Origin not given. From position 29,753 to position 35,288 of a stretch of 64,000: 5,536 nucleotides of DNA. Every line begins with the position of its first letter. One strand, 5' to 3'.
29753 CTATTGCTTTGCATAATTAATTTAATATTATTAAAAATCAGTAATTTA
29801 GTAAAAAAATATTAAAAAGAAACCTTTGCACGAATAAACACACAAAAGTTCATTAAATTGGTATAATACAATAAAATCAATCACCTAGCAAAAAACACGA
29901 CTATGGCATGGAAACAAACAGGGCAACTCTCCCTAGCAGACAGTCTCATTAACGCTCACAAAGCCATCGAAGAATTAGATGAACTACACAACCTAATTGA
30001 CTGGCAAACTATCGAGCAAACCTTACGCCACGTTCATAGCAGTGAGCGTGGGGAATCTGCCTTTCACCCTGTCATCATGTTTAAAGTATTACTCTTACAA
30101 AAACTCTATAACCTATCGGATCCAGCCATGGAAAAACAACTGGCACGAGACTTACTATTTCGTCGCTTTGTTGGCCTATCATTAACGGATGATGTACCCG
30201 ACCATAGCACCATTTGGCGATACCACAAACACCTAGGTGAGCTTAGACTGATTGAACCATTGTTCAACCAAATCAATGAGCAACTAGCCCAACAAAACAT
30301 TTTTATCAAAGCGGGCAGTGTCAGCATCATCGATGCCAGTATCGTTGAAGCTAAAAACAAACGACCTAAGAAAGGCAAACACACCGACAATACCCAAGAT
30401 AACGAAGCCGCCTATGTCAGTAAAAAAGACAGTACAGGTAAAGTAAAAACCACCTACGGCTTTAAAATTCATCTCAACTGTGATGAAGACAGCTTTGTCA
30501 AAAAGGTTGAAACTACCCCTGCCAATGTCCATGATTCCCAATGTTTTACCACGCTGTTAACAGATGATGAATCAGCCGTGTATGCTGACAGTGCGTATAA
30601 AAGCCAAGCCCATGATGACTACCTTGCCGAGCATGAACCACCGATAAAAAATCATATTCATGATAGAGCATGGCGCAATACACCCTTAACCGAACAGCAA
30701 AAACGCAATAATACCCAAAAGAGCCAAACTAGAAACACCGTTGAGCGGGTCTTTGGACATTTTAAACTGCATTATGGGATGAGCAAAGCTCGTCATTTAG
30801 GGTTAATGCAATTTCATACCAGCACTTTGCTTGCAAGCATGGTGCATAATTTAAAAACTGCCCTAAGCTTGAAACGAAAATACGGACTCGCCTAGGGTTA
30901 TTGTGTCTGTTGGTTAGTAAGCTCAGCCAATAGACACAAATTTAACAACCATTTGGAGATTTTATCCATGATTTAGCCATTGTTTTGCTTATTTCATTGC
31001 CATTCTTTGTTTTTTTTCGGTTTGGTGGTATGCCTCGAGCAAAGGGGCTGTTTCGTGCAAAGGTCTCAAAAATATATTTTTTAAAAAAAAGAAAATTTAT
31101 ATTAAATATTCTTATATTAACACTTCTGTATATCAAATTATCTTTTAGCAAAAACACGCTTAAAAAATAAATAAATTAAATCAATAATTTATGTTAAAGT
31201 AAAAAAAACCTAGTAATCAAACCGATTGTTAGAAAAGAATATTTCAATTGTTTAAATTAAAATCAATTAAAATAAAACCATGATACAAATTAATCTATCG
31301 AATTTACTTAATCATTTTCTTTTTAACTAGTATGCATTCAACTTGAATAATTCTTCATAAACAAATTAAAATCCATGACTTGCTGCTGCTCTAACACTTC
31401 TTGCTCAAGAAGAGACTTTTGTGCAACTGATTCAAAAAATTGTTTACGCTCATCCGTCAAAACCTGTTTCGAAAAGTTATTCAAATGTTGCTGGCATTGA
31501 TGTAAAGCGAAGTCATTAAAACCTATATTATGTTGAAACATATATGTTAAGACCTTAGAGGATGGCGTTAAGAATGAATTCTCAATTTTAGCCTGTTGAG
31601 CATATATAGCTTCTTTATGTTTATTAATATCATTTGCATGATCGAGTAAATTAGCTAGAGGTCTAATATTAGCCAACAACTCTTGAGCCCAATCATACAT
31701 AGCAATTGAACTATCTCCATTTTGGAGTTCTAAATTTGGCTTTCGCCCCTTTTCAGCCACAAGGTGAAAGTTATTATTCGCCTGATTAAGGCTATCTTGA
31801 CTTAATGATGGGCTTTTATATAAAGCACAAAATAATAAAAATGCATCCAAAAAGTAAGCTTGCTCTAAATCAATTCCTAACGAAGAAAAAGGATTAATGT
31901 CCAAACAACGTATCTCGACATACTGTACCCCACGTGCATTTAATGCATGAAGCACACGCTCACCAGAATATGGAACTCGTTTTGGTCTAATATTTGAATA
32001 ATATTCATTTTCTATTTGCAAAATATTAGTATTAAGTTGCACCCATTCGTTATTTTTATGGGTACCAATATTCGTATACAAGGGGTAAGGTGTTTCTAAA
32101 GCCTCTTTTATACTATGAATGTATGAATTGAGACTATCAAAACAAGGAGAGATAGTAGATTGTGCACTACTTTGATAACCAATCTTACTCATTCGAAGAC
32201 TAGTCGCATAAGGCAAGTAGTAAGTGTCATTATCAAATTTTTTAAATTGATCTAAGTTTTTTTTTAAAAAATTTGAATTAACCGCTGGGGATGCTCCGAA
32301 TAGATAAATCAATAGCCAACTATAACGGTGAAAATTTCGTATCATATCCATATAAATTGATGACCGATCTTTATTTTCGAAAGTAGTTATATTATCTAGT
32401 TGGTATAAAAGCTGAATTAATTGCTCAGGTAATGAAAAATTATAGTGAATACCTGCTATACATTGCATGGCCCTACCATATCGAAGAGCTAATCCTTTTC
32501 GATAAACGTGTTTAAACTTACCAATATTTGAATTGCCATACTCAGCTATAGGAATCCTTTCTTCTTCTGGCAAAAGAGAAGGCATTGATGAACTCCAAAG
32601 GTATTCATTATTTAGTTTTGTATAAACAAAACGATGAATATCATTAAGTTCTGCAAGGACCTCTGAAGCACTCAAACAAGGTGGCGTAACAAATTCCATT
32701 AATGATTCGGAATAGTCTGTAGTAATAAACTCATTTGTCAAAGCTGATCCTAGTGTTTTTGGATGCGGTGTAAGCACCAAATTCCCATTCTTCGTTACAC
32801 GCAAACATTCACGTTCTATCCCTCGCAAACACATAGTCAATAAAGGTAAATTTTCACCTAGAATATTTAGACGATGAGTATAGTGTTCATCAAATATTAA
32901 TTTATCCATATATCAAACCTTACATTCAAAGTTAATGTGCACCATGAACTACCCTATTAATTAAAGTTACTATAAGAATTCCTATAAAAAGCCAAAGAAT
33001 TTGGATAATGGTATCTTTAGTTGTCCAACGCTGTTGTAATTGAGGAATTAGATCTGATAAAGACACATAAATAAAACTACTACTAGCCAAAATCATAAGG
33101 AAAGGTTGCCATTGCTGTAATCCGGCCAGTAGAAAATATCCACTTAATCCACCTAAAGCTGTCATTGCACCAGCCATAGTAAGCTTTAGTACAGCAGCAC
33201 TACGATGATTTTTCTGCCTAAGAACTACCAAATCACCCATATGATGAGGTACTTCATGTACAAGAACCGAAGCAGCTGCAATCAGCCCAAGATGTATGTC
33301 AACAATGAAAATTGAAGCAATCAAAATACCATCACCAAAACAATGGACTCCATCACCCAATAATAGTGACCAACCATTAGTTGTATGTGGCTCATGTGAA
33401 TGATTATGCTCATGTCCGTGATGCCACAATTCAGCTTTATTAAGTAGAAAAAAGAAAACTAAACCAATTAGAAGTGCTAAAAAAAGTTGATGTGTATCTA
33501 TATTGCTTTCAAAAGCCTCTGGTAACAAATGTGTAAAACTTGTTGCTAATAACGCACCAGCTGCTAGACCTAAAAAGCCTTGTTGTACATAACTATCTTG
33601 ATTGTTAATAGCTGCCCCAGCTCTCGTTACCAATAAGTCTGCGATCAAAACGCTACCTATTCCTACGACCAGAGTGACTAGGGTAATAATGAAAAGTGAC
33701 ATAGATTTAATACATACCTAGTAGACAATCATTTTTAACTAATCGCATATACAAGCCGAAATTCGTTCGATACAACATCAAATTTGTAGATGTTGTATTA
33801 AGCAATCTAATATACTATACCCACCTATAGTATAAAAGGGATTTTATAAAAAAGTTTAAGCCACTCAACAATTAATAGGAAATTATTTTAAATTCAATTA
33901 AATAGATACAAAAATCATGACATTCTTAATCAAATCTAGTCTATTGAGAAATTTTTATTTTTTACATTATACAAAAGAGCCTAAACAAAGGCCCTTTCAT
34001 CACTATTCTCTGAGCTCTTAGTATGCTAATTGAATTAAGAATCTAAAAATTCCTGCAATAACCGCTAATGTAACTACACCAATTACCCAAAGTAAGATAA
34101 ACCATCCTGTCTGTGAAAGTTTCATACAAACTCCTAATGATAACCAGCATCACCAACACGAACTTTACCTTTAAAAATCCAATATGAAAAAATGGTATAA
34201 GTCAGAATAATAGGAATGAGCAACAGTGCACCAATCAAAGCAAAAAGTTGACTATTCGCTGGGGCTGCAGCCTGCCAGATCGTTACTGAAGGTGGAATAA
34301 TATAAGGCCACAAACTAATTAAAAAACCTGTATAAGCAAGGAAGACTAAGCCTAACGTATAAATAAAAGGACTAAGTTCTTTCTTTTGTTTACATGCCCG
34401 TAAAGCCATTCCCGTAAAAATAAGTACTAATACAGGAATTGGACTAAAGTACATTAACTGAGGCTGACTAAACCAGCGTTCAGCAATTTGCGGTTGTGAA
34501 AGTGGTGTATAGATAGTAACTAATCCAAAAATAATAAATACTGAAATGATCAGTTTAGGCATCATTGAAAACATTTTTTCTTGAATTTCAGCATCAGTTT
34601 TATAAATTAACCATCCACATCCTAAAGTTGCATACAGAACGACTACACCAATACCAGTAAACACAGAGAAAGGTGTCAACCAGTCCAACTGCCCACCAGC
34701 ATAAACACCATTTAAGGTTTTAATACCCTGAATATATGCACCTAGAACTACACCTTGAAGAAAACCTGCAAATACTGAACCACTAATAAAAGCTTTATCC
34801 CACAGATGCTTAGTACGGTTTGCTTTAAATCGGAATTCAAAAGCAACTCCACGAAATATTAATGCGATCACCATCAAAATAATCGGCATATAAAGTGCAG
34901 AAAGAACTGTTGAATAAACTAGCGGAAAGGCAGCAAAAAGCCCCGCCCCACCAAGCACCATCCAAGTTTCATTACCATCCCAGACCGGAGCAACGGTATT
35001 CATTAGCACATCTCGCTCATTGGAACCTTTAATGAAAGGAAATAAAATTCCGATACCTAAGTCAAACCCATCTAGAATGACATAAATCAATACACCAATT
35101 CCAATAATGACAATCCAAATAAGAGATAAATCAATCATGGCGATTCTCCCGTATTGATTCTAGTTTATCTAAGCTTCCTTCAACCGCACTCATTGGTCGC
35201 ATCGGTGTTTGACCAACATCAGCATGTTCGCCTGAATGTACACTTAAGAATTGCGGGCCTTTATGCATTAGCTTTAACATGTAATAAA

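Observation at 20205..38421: An 18 kb accessory module bounded by two direct IS982-family copies, with matching 7 bp flanks ATTAAAT: candidate composite transposon carrying GSH/formaldehyde and respiratory genes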

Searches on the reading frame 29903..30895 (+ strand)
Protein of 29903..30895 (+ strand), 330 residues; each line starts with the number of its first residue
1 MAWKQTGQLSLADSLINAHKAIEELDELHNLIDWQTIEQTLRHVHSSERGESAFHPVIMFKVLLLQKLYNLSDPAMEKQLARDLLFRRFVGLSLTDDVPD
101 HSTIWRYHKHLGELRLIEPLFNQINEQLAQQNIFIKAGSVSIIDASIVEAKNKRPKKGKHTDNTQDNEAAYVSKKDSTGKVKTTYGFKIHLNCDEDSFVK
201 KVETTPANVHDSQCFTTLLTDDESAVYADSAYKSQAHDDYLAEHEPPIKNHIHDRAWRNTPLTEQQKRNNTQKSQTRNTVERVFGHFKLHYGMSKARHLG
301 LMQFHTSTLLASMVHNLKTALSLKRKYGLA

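Call 7: search_protein_families(library=ncbifam, proteins=[window:29903-30895:+])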
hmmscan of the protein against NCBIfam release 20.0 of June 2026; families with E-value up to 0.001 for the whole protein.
window:29903-30895:+ (330 aa): 8 families
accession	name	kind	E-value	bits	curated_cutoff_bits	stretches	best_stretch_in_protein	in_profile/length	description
NF033581.1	transpos_IS5_4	equivalog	4.1e-85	285.6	140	1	25-317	2-284/285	IS5 family transposase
NF033551.1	transpos_IS1182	equivalog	2e-40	139.1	270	3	28-157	27-155/488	IS1182 family transposase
NF033578.1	transpos_IS5_1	equivalog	1.5e-25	90.2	275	2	23-151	17-147/419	IS5 family transposase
NF033580.1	transpos_IS5_3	equivalog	1.9e-19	70.2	110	1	94-288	51-229/258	IS5 family transposase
NF033520.1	transpos_IS982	equivalog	1e-17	64.6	130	1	104-317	38-241/243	IS982 family transposase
NF033593.1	transpos_ISNCY_1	equivalog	3.4e-13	49.1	325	2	179-319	292-441/444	ISNCY family transposase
NF033579.1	transpos_IS5_2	equivalog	8.2e-11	41.9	140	1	28-317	16-287/289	IS5 family transposase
NF033592.1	transpos_IS4_1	equivalog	3.8e-06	26.3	115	1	29-234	2-188/332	IS4 family transposase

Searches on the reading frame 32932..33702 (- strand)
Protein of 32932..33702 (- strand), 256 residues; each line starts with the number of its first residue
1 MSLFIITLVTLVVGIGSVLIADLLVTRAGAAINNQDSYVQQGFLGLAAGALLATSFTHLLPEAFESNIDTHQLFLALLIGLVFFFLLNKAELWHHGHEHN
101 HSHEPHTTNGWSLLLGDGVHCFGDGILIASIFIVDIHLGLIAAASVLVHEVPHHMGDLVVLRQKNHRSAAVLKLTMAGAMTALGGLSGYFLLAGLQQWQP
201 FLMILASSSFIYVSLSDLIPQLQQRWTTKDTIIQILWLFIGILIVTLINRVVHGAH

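Call 7: search_protein_families(library=ncbifam, proteins=[window:32932-33702:-])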
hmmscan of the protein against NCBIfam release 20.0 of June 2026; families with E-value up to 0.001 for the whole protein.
window:32932-33702:- (256 aa): 1 family
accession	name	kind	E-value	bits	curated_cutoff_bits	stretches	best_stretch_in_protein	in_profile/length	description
NF003243.0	PRK04201.1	equivalog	6.4e-11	42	252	1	9-246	11-259/266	zinc transporter ZupT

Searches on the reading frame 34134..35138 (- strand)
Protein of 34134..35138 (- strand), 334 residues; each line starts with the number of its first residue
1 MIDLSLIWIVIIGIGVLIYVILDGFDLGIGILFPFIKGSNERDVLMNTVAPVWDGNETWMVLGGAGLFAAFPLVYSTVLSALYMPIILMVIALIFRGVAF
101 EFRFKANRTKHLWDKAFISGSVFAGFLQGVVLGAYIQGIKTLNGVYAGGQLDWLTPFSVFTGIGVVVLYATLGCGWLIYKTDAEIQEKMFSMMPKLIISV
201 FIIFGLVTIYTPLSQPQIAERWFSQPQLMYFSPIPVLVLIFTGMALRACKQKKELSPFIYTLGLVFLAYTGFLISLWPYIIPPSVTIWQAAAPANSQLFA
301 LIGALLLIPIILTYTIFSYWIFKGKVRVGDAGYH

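Call 8: search_protein_families(library=pfam, proteins=[window:34134-35138:-])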
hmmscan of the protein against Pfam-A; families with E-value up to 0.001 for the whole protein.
window:34134-35138:- (334 aa): 1 family
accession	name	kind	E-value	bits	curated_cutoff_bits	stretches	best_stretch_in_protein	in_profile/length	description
PF02322.20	Cyt_bd_oxida_II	-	1.6e-96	323.7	35.6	1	4-322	1-302/302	Cytochrome bd terminal oxidase subunit II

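Call 64: search_protein_families(library=ncbifam, proteins=[window:34134-35138:-], max_evalue=0.00001)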
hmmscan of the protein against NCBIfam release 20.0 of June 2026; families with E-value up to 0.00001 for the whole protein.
window:34134-35138:- (334 aa): 3 families
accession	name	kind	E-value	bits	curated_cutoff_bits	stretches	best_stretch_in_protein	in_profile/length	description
TIGR00203.1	cydB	equivalog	8.9e-50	170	117.3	2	4-211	7-222/378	cytochrome d ubiquinol oxidase subunit II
NF011602.0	PRK15028.1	equivalog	2e-37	129.5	681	1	4-207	7-218/378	cytochrome d ubiquinol oxidase subunit II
NF011579.0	PRK15003.1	equivalog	1.6e-35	123.1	718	1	4-206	7-217/379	cytochrome d ubiquinol oxidase subunit II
